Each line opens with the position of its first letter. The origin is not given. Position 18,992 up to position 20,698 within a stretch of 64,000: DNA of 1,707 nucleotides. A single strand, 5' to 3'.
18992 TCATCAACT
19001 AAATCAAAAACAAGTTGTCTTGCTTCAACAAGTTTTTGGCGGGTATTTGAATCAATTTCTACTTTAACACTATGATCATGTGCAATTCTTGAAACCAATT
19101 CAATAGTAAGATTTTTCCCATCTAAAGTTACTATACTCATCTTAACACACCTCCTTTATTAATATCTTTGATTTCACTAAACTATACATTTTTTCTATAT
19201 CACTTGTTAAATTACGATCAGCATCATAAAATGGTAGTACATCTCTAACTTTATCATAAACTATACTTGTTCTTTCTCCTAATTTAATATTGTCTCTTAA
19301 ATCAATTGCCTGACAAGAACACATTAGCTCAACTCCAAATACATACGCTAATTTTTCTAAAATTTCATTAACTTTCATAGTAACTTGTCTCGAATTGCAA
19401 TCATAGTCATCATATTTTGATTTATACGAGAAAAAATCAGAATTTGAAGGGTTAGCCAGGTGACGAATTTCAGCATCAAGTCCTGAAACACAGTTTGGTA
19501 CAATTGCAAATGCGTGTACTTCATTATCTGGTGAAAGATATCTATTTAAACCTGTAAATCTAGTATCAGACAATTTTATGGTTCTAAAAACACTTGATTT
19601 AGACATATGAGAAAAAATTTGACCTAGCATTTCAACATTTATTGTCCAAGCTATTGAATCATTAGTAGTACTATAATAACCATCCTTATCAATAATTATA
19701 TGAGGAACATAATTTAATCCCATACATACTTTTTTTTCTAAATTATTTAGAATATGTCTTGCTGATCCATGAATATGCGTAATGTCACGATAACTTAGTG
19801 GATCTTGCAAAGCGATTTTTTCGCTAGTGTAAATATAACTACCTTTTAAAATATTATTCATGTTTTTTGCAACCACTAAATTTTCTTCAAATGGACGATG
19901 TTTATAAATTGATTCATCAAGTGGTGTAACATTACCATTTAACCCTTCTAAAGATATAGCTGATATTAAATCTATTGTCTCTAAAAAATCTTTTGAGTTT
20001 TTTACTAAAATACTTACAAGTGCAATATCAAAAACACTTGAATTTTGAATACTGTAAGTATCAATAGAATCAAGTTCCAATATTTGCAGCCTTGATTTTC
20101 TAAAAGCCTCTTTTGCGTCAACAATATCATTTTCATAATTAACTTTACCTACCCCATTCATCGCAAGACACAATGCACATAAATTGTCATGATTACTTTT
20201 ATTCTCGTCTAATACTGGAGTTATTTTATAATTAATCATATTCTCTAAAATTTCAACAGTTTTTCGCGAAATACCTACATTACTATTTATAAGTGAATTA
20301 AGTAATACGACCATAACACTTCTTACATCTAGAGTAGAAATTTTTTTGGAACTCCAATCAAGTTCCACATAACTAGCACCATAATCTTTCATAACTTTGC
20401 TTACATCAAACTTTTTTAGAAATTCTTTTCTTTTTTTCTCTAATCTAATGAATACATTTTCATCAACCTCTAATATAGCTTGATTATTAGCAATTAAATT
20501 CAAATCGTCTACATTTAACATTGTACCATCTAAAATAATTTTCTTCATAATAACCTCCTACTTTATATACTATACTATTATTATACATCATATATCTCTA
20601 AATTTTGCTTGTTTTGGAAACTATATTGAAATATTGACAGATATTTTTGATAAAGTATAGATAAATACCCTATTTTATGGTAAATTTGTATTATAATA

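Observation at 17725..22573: Tandem MIO-less HAL-fold lyase paralogues divergently paired with a BCCT transporter: candidate ergothioneine / histidine-betaine trimethylamine-lyase locus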

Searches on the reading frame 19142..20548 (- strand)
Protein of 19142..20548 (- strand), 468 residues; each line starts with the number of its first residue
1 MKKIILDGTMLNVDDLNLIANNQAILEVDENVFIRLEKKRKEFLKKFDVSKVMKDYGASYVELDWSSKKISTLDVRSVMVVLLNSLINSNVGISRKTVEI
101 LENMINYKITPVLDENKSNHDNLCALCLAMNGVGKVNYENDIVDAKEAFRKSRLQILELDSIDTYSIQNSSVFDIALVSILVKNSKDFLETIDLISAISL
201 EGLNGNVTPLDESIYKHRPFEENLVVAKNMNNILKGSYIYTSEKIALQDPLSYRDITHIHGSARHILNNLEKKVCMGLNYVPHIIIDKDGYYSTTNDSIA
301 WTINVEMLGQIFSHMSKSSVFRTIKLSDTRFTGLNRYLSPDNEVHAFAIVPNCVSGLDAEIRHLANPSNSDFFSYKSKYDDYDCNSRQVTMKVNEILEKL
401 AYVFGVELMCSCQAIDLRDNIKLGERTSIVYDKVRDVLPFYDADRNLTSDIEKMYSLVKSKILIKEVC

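Call 3: search_protein_families(library=pfam, proteins=[window:19142-20548:-], max_evalue=0.01)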
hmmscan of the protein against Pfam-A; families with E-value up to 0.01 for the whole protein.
window:19142-20548:- (468 aa): 1 family
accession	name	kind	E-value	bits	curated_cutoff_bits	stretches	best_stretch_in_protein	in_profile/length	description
PF00221.24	Lyase_aromatic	-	9.3e-60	203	27.3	1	70-435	82-465/466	Aromatic amino acid lyase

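Call 4: search_protein_families(library=ncbifam, proteins=[window:19142-20548:-], max_evalue=0.01)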
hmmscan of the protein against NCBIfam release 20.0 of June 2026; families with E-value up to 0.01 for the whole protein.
window:19142-20548:- (468 aa): 8 families
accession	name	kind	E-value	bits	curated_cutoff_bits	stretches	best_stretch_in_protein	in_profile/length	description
NF006871.0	PRK09367.1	subfamily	9.5e-50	169.7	524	1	71-464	93-498/505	histidine ammonia-lyase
TIGR01225.1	hutH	equivalog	2.8e-49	168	539.15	1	69-466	88-497/506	histidine ammonia-lyase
TIGR04475.1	Phe_D_beta_mut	equivalog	2.2e-38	132.2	800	2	68-244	89-270/510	phenylalanine aminomutase (D-beta-phenylalanine forming)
NF041222.1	BagA_FevW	exception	5.7e-26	91.2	1000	2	75-259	95-286/529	bagremycin/ferroverdin biosynthesis tyrosine ammonia-lyase BagA/FevW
TIGR03832.1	Tyr_2_3_mutase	equivalog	7.1e-19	67.7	501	2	347-456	396-505/507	tyrosine 2,3-aminomutase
NF053541.1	FlxA_rubin_TAL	equivalog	1.4e-17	63.3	700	2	68-242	79-258/498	flexirubin biosynthesis tyrosine ammonia-lyase FlxA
TIGR01226.1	phe_am_lyase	equivalog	1.3e-15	56.8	519.15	1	69-244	126-311/680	phenylalanine ammonia-lyase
TIGR04473.1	taxol_Phe_23mut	exception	2.7e-08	32.5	1250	1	70-237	124-299/687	phenylalanine aminomutase (L-beta-phenylalanine forming)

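Call 6: search_solved_structures(query=window:19142-20548:-, max_evalue=0.001, show_alignments=2)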
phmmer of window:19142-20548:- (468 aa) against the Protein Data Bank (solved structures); distinct sequences matched with E-value up to 0.001: 30.
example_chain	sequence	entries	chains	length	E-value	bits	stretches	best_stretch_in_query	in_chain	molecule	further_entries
6s7j_A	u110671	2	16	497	1.5e-66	228.2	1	74-464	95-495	Uncharacterized protein | ergothionase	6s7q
7tqr_A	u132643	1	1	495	7.5e-30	107.3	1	74-463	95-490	Probable histidine ammonia-lyase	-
3unv_A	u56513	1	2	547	1.2e-23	86.9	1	73-459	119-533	AdmH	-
1b8f_A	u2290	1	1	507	2.3e-16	62.9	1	75-458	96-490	Histidine ammonia-lyase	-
1eb4_A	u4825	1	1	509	8e-16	61.1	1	75-458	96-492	HISTIDINE AMMONIA-LYASE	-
1gk2_A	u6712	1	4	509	8.7e-16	61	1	75-458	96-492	HISTIDINE AMMONIA-LYASE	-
1gkj_A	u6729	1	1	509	9.4e-16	60.9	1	75-458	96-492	HISTIDINE AMMONIA-LYASE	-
1gkm_B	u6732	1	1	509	1.3e-15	60.4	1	75-458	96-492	Histidine ammonia-lyase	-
1gk3_A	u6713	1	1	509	2.6e-15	59.4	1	75-458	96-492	HISTIDINE AMMONIA-LYASE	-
6v6h_A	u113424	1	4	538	1e-14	57.5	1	76-465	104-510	Histidine ammonia-lyase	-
3kdy_A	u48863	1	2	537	7e-09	38.2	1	74-240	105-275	Histidine ammonia-lyase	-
2rjr_A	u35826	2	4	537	1.4e-08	37.3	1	74-240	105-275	Tyrosine aminomutase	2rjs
2ohy_A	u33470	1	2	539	1.4e-08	37.2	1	74-240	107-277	Tyrosine aminomutase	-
3kdz_A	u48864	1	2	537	1.5e-08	37.2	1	74-240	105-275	Histidine ammonia-lyase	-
2qve_A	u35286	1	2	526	1.5e-08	37.2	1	74-454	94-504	Tyrosine Aminomutase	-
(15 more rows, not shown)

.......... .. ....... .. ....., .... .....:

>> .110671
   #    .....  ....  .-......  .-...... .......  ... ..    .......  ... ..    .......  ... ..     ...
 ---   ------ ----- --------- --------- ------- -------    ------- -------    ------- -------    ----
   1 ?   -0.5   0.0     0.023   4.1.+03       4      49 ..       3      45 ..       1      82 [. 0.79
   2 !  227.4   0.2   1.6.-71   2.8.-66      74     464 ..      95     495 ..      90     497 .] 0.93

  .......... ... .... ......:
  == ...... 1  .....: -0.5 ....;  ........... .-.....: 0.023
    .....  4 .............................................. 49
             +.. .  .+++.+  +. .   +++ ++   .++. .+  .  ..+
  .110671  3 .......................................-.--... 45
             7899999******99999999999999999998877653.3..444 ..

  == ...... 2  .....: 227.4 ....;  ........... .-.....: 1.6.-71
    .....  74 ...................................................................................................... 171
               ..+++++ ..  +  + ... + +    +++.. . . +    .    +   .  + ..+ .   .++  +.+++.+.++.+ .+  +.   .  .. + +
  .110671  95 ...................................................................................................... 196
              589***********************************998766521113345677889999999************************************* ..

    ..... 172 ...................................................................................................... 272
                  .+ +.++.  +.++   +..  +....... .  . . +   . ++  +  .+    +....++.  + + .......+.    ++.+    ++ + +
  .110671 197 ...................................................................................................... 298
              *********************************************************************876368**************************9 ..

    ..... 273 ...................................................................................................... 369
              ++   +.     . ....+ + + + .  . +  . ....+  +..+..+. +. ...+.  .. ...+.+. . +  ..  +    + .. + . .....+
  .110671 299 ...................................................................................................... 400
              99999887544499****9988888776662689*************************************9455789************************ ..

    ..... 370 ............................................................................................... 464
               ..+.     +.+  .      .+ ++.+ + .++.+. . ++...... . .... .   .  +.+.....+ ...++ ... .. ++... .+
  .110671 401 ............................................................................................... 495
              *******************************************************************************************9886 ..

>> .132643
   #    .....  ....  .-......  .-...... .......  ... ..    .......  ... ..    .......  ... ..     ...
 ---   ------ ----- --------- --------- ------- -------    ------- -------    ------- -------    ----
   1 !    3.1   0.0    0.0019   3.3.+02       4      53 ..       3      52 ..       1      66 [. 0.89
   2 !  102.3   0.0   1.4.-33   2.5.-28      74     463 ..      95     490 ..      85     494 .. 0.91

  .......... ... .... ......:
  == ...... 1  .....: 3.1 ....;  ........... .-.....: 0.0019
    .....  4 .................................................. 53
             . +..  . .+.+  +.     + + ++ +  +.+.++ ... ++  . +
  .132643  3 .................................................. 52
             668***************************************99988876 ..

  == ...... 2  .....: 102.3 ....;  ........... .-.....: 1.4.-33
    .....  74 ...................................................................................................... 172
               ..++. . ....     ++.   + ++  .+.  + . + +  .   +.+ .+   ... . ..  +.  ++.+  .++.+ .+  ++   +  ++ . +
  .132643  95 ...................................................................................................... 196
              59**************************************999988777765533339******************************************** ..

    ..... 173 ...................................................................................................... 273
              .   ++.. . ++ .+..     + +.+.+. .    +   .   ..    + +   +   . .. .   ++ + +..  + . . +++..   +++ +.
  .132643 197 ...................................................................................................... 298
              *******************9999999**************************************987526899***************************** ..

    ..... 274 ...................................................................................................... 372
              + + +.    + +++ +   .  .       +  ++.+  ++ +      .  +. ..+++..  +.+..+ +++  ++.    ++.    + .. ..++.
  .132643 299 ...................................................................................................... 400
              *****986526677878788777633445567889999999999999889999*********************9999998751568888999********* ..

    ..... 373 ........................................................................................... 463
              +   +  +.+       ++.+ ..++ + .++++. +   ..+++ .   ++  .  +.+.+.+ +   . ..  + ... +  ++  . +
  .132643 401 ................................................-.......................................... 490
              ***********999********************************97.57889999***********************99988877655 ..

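Call 12: find_homologous_proteins(query=window:19142-20548:-, max_evalue=1e-20)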
Query window:19142-20548:- (468 aa): 71 proteins with E <= 1e-20 among 8000 candidates.
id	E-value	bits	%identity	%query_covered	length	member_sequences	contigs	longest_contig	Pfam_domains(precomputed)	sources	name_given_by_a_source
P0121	0.0e+0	1021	100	100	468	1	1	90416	PF00221.25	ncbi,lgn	ncbi:MAG: aromatic amino acid lyase [Bacilli bacterium]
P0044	9.9e-140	484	52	100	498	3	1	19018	PF00221.25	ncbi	-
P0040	3.5e-134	466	49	100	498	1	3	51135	PF00221.25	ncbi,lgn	-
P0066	3.6e-130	453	49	100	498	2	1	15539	PF00221.25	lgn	-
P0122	8.8e-82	293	35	100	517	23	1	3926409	PF00221.25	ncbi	ncbi:HAL/PAL/TAL family ammonia-lyase [Aeribacillus sp. SP014]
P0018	8.5e-72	260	35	99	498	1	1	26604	PF00221.25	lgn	-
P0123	2.1e-70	256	37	85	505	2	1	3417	PF00221.25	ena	-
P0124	6.9e-70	254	33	99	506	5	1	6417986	PF00221.25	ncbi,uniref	ncbi:HAL/PAL/TAL family ammonia-lyase [Wukongibacter sp. M2B1]|uniref:HAL/PAL/TAL family ammonia-lya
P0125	1.2e-69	253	38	84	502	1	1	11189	PF00221.25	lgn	-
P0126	8.5e-68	247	34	100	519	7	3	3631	PF00221.25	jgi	jgi:histidine ammonia-lyase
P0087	1.5e-67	247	33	98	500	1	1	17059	PF00221.25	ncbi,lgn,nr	ncbi:MAG: aromatic amino acid lyase [Fusobacterium sp.]|nr:aromatic amino acid lyase [Fusobacterium 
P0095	3.6e-67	245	33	99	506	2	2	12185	PF00221.25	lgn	-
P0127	4.8e-67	245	33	98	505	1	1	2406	PF00221.25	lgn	-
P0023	2.9e-66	242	33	98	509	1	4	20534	PF00221.25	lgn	-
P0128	3.0e-66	242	36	86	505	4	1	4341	PF00221.25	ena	-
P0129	6.0e-66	241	33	99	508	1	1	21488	PF00221.25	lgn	-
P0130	1.0e-65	240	36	86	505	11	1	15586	PF00221.25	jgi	jgi:histidine ammonia-lyase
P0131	1.6e-65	240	35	86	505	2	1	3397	PF00221.25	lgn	-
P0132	1.7e-65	240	35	85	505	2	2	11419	PF00221.25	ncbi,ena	-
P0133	2.8e-64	236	33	99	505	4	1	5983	PF00221.25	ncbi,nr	ncbi:MAG: phenylalanine ammonia-lyase [Sporomusa sp.]|nr:phenylalanine ammonia-lyase [Sporomusa sp.]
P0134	3.0e-63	232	33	99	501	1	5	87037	PF00221.25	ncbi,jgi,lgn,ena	-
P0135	5.4e-63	231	32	99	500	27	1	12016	PF00221.25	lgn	-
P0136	1.7e-62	230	35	84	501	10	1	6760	PF00221.25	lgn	-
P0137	4.9e-62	228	32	97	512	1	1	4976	PF00221.25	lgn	-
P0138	5.6e-62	228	32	99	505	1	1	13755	PF00221.25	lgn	-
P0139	4.4e-61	225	32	98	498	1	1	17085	PF00221.25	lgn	-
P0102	1.4e-60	224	31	98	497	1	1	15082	PF00221.25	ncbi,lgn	-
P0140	2.4e-60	223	31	99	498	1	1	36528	PF00221.25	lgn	-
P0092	8.6e-60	221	32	97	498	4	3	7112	PF00221.25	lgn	-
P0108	1.3e-59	220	30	98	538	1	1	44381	PF00221.25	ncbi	-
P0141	2.3e-58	216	30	99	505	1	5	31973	PF00221.25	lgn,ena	-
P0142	3.9e-58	215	33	82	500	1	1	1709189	PF00221.25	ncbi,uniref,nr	ncbi:aromatic amino acid ammonia-lyase [Peptoniphilus equinus]|uniref:Aromatic amino acid ammonia-ly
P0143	6.4e-58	215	31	98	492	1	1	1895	PF00221.25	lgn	-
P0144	9.9e-58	214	30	99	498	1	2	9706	PF00221.25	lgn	-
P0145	1.5e-57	214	31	99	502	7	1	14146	PF00221.25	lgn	-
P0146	8.8e-56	208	30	99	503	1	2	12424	PF00221.25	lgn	-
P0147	8.4e-54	201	30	100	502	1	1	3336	PF00221.25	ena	-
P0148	3.7e-53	199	29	100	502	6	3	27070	PF00221.25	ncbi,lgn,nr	ncbi:MAG: aromatic amino acid lyase [Oscillibacter sp.]|nr:aromatic amino acid lyase [Oscillibacter 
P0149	4.6e-53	199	30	98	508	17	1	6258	PF00221.25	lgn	-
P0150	4.7e-53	199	29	100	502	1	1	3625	PF00221.25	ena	-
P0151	6.5e-53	198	29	100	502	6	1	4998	PF00221.25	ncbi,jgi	-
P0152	1.3e-52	197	29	98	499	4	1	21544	PF00221.25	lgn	-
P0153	8.3e-52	195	29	100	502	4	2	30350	PF00221.25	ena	-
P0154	2.4e-51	193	29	100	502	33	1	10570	PF00221.25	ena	-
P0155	2.0e-50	190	29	100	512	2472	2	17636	PF00221.25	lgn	-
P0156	3.9e-50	189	32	82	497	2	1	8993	PF00221.25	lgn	-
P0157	2.0e-49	187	30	100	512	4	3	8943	PF00221.25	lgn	-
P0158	3.9e-49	186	32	84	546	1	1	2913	PF00221.25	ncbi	-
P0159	4.2e-49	186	31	89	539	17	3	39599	PF00221.25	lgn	-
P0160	3.6e-48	183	30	99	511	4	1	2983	PF00221.25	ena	-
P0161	5.1e-48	182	32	82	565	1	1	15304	PF00221.25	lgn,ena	-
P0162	1.1e-46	178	28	99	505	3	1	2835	PF00221.25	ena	-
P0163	3.8e-46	176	28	99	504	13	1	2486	PF00221.25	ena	-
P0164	1.9e-45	174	31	81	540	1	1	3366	PF00221.25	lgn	-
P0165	7.3e-43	165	30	82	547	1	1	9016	PF00221.25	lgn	-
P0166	2.7e-41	160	35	66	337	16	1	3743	PF00221.25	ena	-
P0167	2.7e-40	157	28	82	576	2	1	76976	PF00221.25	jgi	jgi:histidine ammonia-lyase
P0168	3.9e-40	156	30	82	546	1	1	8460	PF00221.25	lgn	-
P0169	2.9e-38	150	28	81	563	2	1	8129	PF00221.25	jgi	jgi:histidine ammonia-lyase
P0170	4.1e-38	149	33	66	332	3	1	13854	PF00221.25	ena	-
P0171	6.0e-38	149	28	82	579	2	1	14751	PF00221.25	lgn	-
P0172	2.3e-36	144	25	100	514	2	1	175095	PF00221.25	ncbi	ncbi:MAG: histidine ammonia-lyase [Bacillota bacterium]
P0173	4.5e-34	136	27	82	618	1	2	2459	PF00221.25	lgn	-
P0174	8.3e-32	129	27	98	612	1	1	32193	PF00221.25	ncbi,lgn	-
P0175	6.2e-31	126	27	82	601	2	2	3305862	PF00221.25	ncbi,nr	ncbi:histidine ammonia-lyase [Pseudonocardia eucalypti]|nr:histidine ammonia-lyase [Pseudonocardia e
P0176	1.7e-29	121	27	82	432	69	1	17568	PF00221.25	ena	-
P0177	2.4e-29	121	40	31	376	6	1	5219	PF00221.25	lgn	-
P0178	4.6e-27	113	28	82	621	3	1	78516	PF00221.25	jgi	jgi:histidine ammonia-lyase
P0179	2.1e-26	111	25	83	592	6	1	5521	PF00221.25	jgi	jgi:histidine ammonia-lyase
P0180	1.7e-25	108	25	82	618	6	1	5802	PF00221.25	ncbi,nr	ncbi:MAG: aromatic amino acid lyase [Actinomycetota bacterium]|nr:aromatic amino acid lyase [Actinom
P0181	2.3e-24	104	26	84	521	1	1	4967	PF00221.25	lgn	-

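Call 48: find_related_loci(query=window:19142-20548:-, collection=metagenome_contigs, flank=10000)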
Query window:19142-20548:- (468 aa) in metagenome_contigs; peptide patterns used: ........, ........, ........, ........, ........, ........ (x = any residue, [..] = any of these).
316 stretches matched a pattern, but none encodes a relative of the query by tblastn (E <= 1e-3).

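Call 50: find_related_loci(query=A2, collection=metagenome_contigs, flank=10000)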
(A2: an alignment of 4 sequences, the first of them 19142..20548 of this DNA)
Query A2 (468 aa) in metagenome_contigs; peptide patterns used: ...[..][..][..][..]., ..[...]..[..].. (x = any residue, [..] = any of these).
600 stretches matched a pattern, but none encodes a relative of the query by tblastn (E <= 1e-3).

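Call 53: search_protein_representatives(protein=window:19142-20548:-)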
Query: 468 residues. Proteins with E-value up to 0.001 (for the whole library): 1675; up to 1e-10: 638; up to 1e-30: 72. The best 150 are listed.
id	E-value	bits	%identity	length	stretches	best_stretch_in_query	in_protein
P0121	0.0e+00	1021.0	100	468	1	1-468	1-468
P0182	4.0e-68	246.7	34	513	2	71-465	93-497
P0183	1.6e-61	224.9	36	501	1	74-464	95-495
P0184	2.6e-59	217.7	38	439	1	75-459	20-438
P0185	4.3e-57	210.3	35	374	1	124-463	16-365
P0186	6.7e-57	209.7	36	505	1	72-464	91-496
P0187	1.3e-54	202.2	32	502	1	74-464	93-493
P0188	1.6e-53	198.5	36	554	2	71-279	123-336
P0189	1.5e-51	192.1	32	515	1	71-461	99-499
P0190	5.5e-50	186.9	32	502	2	73-465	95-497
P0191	8.0e-50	186.4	34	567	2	71-279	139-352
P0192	8.7e-50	186.3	34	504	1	75-459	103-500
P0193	1.2e-49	185.8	31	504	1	72-461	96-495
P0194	1.5e-48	182.2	31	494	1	1-460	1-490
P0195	2.3e-48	181.5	33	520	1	72-456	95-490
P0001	8.8e-24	100.6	29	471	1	68-432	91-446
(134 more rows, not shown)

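Call 54: find_encoding_contigs(protein=P0121, flank=3000, max_places=6)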
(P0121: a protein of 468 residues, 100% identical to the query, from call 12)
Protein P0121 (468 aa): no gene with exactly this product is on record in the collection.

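Call 55: list_cluster_members(proteins=[P0121, P0001, P0044, P0002])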
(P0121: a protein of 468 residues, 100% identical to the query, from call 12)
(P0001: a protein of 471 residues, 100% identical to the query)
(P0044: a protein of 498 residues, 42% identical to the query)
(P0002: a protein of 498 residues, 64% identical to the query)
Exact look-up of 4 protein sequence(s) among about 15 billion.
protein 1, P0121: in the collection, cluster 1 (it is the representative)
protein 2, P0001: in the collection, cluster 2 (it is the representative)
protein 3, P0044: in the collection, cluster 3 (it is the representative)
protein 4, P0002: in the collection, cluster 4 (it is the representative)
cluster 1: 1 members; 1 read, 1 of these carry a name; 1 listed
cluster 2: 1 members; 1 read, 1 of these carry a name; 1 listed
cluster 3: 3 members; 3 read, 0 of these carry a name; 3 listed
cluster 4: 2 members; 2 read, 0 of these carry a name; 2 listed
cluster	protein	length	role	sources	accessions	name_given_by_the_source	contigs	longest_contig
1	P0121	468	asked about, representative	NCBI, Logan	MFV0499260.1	MAG: aromatic amino acid lyase [Bacilli bacterium]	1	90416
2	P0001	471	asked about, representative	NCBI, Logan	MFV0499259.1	MAG: aromatic amino acid lyase [Bacilli bacterium]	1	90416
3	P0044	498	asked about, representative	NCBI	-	-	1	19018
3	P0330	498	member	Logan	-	-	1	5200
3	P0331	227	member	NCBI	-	-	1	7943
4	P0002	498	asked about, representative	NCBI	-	-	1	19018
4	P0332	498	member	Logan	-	-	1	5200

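Call 69: predict_structure(alignment_id=A3)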
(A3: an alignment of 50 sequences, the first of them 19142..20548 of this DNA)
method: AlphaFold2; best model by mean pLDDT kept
length: 468 residues; sequences in the alignment: 50
mean_pLDDT: 86.8   pTM: 0.88
mean pLDDT of the five models: 86.8, 86.0, 85.3, 85.0, 83.4
residues with pLDDT >= 90: 280; 70-90: 125; 50-70: 50; < 50: 13
segments of 3 or more residues with pLDDT < 50: 57-59, 374-380
pLDDT, mean of each block of 10 residues (from residue 1): 91 96 96 93 77 48 64 96 91 92 97 85 90 91 95 91 84 91 95 94 87 83 92 93 62 80 95 92 66 71 93 95 90 90 88 94 83 47 75 95 96 93 95 95 92 95 81
secondary structure, 60 per line:
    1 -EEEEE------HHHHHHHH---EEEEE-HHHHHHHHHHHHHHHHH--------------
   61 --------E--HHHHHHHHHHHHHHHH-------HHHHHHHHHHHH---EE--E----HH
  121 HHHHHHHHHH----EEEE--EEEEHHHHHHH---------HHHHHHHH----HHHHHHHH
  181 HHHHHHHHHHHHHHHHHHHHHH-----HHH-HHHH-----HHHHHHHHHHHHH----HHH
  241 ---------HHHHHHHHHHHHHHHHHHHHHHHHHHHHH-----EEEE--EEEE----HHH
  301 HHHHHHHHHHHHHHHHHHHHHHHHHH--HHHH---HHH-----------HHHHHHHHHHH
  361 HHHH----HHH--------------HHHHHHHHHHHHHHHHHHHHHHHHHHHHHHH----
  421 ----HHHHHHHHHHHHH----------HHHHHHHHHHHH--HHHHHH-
elements in order: E2-6 H13-20 E24-28 H30-46 H72-87 H95-106 H119-130 E135-138 E141-144 H145-151 H161-168 H173-202 H212-215 H221-233 H250-278 E284-287 E290-293 H298-326 H329-332 H350-364 H386-416 H425-437 H448-459 H462-467
